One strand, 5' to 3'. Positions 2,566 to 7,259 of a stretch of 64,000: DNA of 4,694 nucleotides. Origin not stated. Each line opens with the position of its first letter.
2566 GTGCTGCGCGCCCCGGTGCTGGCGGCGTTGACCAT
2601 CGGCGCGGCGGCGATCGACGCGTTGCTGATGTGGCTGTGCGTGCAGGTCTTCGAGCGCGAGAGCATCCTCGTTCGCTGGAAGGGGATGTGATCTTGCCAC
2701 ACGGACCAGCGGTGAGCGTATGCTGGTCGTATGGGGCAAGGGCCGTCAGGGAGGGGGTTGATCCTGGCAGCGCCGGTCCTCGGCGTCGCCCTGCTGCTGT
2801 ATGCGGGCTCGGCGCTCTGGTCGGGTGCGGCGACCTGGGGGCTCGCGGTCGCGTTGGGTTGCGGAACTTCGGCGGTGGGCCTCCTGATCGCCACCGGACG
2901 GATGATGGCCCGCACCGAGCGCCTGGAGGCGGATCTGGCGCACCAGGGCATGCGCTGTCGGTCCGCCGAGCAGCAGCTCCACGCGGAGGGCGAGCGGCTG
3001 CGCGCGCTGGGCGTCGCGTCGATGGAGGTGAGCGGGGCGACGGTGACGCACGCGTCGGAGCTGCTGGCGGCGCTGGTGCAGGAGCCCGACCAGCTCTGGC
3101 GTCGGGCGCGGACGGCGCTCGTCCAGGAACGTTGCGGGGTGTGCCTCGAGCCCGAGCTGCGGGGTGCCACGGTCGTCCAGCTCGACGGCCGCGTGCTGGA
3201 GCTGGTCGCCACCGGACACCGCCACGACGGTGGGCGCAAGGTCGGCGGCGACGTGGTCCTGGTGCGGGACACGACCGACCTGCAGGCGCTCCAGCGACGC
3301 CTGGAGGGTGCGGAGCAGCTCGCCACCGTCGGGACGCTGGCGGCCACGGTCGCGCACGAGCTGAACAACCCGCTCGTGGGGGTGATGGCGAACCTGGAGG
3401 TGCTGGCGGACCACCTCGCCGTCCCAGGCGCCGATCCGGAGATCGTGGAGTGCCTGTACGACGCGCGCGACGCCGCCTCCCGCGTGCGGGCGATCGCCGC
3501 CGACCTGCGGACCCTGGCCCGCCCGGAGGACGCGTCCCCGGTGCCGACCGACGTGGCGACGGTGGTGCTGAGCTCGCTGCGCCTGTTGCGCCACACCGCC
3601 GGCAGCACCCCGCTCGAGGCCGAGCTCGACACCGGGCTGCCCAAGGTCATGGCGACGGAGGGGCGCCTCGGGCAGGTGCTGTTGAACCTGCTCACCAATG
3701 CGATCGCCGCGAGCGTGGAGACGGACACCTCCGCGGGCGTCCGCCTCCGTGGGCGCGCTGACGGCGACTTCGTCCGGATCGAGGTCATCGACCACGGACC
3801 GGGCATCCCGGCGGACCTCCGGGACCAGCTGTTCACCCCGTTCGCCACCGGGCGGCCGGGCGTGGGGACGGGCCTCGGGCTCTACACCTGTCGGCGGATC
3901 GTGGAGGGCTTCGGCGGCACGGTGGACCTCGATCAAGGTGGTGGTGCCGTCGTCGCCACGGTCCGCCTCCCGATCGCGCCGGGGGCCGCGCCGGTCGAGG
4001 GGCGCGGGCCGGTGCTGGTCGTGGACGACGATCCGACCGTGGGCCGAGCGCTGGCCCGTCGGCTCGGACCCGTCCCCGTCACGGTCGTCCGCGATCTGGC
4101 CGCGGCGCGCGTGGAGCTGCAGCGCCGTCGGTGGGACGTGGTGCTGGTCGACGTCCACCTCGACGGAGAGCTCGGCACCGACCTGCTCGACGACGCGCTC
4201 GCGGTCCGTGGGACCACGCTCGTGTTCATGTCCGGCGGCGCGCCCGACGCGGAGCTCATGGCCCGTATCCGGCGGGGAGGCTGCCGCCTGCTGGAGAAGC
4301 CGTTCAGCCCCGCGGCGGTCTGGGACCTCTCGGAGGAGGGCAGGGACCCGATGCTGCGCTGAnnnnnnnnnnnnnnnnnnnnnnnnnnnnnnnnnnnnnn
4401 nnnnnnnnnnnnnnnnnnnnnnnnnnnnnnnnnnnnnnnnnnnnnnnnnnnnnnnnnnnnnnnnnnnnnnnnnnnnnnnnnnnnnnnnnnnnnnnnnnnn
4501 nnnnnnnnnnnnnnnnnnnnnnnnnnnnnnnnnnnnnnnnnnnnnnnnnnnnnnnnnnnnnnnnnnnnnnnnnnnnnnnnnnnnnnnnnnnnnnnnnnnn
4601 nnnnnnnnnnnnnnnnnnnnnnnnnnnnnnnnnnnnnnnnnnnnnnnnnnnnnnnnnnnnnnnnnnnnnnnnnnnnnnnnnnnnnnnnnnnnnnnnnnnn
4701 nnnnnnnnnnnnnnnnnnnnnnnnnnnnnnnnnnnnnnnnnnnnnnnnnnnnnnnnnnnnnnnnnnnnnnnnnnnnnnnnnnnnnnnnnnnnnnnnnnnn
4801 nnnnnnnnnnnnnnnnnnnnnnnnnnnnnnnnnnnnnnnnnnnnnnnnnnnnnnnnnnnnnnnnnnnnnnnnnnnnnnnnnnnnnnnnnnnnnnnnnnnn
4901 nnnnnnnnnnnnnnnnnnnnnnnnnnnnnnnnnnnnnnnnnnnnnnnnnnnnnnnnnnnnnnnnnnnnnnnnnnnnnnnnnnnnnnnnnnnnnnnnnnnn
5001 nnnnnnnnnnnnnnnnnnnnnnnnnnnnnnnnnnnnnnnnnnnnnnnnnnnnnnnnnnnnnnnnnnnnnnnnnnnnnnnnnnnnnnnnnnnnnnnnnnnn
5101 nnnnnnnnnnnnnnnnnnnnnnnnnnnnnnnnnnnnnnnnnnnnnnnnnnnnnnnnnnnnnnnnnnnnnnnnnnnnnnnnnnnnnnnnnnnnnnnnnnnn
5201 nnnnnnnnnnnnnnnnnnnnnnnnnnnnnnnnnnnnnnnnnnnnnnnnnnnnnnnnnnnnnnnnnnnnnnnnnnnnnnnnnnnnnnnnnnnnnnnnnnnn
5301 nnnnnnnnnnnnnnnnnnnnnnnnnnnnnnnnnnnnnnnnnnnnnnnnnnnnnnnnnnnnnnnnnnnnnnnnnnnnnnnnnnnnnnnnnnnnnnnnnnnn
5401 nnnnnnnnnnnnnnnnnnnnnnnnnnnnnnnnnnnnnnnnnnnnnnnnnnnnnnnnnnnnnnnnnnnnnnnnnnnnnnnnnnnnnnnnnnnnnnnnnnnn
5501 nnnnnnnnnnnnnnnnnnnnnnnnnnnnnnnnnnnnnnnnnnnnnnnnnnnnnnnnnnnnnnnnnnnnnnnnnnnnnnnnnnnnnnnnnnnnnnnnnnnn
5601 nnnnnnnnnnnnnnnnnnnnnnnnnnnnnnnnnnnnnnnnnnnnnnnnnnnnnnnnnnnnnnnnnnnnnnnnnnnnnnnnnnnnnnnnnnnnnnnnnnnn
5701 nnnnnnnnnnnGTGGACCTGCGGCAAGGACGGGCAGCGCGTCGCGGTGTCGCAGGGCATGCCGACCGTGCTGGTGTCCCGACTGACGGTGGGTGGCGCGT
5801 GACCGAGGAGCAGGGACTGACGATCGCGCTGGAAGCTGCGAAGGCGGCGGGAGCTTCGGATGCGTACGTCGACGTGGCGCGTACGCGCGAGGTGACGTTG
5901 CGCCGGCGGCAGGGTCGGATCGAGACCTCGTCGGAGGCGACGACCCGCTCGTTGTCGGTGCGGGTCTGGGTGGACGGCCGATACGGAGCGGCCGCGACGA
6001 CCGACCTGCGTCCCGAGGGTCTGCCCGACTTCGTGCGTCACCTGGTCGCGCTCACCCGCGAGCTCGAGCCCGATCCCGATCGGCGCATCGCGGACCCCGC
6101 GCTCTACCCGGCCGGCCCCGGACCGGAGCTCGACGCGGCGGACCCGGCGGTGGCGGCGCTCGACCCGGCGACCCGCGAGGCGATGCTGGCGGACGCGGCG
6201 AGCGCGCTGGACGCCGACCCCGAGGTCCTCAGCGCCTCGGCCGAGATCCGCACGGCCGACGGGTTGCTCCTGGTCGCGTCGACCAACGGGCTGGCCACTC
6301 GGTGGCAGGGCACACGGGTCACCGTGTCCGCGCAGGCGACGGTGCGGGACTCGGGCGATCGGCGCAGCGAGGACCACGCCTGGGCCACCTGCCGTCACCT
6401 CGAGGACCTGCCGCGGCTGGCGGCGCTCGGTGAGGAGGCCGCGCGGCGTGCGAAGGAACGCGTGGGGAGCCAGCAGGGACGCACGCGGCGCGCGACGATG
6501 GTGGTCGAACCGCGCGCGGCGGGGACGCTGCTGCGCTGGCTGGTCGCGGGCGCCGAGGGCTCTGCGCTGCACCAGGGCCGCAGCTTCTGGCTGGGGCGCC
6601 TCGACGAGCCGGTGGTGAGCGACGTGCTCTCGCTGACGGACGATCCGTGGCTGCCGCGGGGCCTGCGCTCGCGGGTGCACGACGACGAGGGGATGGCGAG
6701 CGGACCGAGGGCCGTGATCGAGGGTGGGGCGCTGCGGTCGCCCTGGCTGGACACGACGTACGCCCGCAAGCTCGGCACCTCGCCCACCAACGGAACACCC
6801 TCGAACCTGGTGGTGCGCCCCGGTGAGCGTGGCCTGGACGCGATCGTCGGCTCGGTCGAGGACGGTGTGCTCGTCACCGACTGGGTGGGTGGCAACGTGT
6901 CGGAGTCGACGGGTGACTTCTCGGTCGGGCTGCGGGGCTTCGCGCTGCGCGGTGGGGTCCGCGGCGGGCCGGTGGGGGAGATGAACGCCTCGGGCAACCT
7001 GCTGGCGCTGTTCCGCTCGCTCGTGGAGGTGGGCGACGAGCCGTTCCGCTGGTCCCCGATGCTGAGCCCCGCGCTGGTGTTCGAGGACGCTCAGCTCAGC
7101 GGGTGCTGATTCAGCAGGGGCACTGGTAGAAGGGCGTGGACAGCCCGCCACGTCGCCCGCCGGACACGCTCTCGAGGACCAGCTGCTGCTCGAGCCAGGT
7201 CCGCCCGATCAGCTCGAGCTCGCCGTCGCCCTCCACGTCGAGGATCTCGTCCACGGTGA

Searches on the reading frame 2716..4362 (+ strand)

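Call 91: search_protein_families(library=pfam, proteins=[window:2716-4362:+], max_evalue=0.01)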
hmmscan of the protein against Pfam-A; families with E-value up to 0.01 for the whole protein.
window:2716-4362:+ (548 aa): 5 families
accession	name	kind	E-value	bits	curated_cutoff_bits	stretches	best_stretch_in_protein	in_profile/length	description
PF02518.31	HATPase_c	-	7.1e-22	78.4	26.4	1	315-420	3-109/111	Histidine kinase-, DNA gyrase B-, and HSP90-like ATPase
PF00512.31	HisKA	-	1.5e-10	41.4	26.9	1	206-271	3-64/66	His Kinase A (phospho-acceptor) domain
PF00072.30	Response_reg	-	3.9e-08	33.9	30.2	1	433-534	1-105/111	Response regulator receiver domain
PF13581.12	HATPase_c_2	-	0.00068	20.1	27.4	1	325-410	39-121/127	Histidine kinase-like ATPase domain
PF14501.12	HATPase_c_5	-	0.0026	18.1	22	1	320-418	8-101/102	GHKL domain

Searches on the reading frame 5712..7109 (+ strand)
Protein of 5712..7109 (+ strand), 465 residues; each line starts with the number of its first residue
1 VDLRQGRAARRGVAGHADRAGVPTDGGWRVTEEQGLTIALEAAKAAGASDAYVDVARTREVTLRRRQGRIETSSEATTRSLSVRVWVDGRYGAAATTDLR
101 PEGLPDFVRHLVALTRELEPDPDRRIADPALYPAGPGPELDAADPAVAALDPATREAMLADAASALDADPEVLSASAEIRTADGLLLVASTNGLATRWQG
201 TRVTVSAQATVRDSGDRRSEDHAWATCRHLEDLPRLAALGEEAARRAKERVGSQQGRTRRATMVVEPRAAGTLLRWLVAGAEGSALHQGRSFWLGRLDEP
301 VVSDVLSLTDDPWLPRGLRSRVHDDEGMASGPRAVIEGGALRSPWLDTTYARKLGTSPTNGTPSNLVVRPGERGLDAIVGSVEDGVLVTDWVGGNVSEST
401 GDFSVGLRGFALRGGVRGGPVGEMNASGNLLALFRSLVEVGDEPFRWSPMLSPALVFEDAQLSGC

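Call 91: search_protein_families(library=pfam, proteins=[window:5712-7109:+], max_evalue=0.01)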
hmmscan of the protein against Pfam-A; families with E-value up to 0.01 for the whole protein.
window:5712-7109:+ (465 aa): 3 families
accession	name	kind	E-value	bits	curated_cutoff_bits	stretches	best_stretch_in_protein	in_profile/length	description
PF19289.4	PmbA_TldD_3rd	-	2.4e-48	164.6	22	1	259-464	2-220/220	PmbA/TldA metallopeptidase C-terminal domain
PF19290.4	PmbA_TldD_2nd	-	2.6e-09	37.9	20.9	1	149-249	5-107/109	PmbA/TldA metallopeptidase central domain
PF01523.21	PmbA_TldD_1st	-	3.6e-09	37.1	20.9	1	55-113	5-63/65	PmbA/TldA metallopeptidase domain 1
